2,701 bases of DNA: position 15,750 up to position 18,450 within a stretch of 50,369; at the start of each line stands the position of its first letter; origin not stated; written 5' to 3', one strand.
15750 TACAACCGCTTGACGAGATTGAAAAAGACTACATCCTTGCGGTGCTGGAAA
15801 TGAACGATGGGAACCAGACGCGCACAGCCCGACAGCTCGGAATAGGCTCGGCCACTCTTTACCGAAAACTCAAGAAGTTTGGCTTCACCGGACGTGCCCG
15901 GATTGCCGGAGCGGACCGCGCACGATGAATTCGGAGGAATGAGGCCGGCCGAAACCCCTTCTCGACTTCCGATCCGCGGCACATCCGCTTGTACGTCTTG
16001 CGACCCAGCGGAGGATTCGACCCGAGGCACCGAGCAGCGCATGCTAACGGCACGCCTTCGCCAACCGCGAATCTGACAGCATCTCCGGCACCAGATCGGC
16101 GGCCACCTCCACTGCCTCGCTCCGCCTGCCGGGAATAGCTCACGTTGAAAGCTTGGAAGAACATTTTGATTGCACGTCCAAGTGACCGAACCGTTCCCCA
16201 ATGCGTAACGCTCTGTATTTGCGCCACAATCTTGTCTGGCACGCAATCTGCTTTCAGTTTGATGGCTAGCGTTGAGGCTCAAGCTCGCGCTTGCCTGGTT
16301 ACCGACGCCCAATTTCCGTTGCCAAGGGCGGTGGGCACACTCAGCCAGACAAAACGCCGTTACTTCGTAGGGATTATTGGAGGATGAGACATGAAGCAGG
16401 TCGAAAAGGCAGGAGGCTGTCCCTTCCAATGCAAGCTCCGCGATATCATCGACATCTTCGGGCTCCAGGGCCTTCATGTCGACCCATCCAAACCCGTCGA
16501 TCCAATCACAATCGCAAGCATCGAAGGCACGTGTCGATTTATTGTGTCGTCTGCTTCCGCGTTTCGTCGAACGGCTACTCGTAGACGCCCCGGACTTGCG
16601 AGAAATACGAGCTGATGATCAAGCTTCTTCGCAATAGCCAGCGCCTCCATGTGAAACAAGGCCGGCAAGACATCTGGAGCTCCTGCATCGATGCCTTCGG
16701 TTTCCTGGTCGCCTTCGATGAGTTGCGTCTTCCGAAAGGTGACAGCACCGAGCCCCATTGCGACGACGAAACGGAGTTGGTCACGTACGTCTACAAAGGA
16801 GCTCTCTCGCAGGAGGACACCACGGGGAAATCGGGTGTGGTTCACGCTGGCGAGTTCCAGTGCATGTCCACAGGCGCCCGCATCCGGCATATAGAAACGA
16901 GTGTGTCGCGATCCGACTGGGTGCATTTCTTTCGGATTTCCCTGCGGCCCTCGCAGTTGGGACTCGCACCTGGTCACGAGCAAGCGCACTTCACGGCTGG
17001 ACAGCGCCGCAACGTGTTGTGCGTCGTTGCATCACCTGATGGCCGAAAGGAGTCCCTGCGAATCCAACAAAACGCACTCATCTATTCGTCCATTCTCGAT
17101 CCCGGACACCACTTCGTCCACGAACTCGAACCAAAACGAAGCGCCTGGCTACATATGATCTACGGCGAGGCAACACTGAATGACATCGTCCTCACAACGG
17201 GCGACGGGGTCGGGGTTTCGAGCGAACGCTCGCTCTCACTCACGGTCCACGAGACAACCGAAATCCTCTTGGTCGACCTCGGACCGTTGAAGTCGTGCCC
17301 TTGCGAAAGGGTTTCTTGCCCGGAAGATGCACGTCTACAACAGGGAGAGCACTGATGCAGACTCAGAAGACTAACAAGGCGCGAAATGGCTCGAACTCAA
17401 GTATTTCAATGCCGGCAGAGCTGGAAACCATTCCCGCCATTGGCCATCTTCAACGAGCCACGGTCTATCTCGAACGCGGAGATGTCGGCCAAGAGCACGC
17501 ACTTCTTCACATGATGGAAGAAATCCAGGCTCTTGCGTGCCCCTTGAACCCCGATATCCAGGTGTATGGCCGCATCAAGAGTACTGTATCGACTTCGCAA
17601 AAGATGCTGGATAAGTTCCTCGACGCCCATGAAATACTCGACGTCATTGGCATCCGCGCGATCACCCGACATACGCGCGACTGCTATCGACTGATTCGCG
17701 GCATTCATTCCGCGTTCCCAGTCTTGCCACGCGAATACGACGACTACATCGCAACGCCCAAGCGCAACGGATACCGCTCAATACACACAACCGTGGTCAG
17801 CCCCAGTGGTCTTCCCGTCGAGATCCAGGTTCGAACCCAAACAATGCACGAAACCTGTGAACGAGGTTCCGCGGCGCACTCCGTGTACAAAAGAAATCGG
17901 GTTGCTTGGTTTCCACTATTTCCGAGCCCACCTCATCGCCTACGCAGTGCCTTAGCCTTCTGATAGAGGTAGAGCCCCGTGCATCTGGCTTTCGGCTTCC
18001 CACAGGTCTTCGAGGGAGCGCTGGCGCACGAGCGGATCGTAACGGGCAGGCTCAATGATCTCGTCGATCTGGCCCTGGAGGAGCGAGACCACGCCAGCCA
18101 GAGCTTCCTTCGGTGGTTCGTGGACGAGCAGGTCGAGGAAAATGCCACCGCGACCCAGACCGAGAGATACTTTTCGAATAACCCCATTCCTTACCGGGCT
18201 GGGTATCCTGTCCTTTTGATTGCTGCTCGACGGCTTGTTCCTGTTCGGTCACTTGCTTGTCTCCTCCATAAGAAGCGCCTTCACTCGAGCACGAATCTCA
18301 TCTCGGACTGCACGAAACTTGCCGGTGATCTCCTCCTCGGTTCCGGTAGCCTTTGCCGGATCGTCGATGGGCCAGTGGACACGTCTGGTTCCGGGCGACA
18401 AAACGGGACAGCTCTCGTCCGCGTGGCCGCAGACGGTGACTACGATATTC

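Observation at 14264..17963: Sigma-54 enhancer-binding protein (V4R sensor) followed by a near-consensus sigma-54 promoter. The promoter precedes a coupled small-ORF/pirin/small-alarmone-synthetase operon.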

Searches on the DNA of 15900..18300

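Call 59: search_rna_families(source=window, start=15900, end=18300, threshold=evalue, max_evalue=1)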
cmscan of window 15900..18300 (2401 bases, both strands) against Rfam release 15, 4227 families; matches with E-value up to 1: 1.
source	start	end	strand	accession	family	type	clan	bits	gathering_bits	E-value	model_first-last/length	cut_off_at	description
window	16430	16479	-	RF01138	sR23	Gene; snRNA; snoRNA; CD-box;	-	15.4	45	0.94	1-54/54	no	Small nucleolar RNA sR23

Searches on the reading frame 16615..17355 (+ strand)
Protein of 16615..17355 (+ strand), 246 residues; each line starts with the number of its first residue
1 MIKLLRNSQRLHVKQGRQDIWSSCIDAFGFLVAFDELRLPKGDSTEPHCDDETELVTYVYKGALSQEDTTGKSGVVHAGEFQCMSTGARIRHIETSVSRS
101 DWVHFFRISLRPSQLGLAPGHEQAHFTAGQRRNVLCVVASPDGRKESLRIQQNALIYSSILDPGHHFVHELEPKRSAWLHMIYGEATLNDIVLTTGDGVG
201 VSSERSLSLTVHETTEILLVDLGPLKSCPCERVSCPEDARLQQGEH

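Call 3: search_protein_families(library=pfam, proteins=[window:16615-17355:+], max_evalue=0.01)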
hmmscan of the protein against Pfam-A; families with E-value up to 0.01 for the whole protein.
window:16615-17355:+ (246 aa): 2 families
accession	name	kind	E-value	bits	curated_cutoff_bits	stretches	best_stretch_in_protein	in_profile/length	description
PF17954.7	Pirin_C_2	-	1.5e-24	86.4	22.9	1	137-222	1-86/86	Quercetinase C-terminal cupin domain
PF02678.22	Pirin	-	4.1e-13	49.7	26.1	1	20-106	12-104/108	Pirin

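Call 6: search_protein_families(library=ncbifam, proteins=[window:16615-17355:+], max_evalue=0.01)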
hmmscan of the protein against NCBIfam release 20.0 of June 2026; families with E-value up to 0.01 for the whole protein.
window:16615-17355:+ (246 aa): 0 families

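Call 24: search_protein_families(library=padloc, proteins=[window:16615-17355:+], max_evalue=0.01)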
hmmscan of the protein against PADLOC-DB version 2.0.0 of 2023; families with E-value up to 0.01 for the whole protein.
window:16615-17355:+ (246 aa): 0 families

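Call 32: find_homologous_proteins(query=window:16615-17355:+)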
Query window:16615-17355:+ (246 aa): 786 proteins with E <= 0.001 among 1207 candidates; the best 120 are listed.
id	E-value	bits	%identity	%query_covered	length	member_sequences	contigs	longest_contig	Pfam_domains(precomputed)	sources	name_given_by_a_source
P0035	3.8e-164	562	100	100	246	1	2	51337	PF17954.8,PF02678.23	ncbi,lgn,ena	-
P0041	6.3e-140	483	87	100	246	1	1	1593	PF17954.8,PF02678.23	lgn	-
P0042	1.1e-104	367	67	99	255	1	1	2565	PF17954.8,PF02678.23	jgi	jgi:redox-sensitive bicupin YhaK (pirin superfamily)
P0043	1.1e-101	357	66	99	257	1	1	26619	PF17954.8,PF02678.23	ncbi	ncbi:MAG: pirin family protein [Polyangia bacterium]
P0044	1.3e-101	357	66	99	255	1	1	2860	PF17954.8,PF02678.23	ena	-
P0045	7.5e-101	355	66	99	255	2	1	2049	PF17954.8,PF02678.23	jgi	jgi:redox-sensitive bicupin YhaK (pirin superfamily)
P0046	2.4e-100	353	65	100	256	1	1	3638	PF17954.8,PF02678.23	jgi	-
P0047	3.4e-100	353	70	91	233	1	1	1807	PF17954.8,PF02678.23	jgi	-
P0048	2.5e-98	346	64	99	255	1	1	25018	PF17954.8,PF02678.23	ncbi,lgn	-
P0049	7.6e-98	345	65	99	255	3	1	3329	PF17954.8,PF02678.23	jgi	jgi:redox-sensitive bicupin YhaK (pirin superfamily)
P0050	1.5e-97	344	67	95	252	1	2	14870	PF17954.8,PF02678.23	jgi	jgi:redox-sensitive bicupin YhaK (pirin superfamily)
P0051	2.4e-97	343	69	93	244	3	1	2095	PF17954.8,PF02678.23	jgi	jgi:redox-sensitive bicupin YhaK (pirin superfamily)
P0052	8.4e-97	341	64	100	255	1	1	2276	PF17954.8,PF02678.23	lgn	-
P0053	1.0e-96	341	69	91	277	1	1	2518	PF17954.8,PF02678.23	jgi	-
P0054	2.1e-96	340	66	94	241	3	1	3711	PF17954.8,PF02678.23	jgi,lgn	jgi:redox-sensitive bicupin YhaK (pirin superfamily)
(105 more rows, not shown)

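Call 34: find_related_loci(query=A2, collection=metagenome_contigs, flank=10000)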
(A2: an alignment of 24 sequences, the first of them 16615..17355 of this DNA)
Query A2 (246 aa) in metagenome_contigs; peptide patterns used: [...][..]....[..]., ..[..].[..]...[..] (x = any residue, [..] = any of these).
276 stretches matched a pattern; 127 encode a relative of the query (tblastn E <= 1e-3); the best 80 are kept; 80 distinct loci.
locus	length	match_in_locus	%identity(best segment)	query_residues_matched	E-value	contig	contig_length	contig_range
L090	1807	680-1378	70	1-224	3e-114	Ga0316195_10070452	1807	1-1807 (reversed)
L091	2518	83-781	69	1-224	8e-109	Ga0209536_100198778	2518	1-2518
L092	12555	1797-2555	63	1-244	8e-102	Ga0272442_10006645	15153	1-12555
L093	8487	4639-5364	67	1-233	2e-101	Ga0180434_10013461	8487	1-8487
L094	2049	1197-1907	63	1-229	3e-105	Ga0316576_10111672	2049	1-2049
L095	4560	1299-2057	62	1-244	2e-99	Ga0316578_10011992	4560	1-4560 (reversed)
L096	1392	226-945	64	1-231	2e-106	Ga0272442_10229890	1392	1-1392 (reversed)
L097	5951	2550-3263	64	1-229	4e-98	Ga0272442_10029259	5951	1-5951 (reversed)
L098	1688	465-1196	62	1-236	1e-101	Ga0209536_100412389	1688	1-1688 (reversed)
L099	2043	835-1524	66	2-222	5e-100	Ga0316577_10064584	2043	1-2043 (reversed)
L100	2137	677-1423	61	1-229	2e-99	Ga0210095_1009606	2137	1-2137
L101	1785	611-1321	62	1-228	6e-99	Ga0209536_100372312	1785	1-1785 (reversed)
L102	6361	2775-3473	60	1-224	3e-93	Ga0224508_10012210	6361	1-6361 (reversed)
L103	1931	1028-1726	59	1-224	3e-98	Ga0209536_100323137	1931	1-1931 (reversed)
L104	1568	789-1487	62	1-224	4e-99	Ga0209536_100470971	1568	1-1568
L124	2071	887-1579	57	1-222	3e-85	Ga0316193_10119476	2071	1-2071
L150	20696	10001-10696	52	1-223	7e-74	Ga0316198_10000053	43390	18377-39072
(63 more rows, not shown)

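Call 52: search_protein_families(library=ncbifam, proteins=[L150:9782-9970:+, L124:618-890:+], max_evalue=0.01)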
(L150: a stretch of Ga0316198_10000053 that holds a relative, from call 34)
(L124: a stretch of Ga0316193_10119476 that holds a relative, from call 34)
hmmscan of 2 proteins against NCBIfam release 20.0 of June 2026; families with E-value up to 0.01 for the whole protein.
L150:9782-9970:+ (62 aa): 0 families

L124:618-890:+ (90 aa): 0 families

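Call 53: search_protein_families(library=pfam, proteins=[L150:9782-9970:+, L124:618-890:+], max_evalue=0.05)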
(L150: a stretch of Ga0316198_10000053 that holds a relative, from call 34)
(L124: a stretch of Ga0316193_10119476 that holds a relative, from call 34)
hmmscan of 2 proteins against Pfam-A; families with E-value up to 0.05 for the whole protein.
L150:9782-9970:+ (62 aa): 0 families

L124:618-890:+ (90 aa): 0 families

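Call 73: find_encoding_contigs(protein=P0041, flank=5000, max_places=2)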
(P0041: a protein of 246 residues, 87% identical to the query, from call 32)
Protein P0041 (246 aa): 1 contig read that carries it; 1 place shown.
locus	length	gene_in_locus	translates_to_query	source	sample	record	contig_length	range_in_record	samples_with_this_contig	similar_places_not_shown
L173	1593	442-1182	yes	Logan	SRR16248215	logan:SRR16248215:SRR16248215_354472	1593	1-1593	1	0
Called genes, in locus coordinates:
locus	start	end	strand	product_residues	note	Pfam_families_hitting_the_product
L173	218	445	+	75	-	-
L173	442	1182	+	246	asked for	PF02678:Pirin, PF17954:Pirin_C_2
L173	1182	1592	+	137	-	?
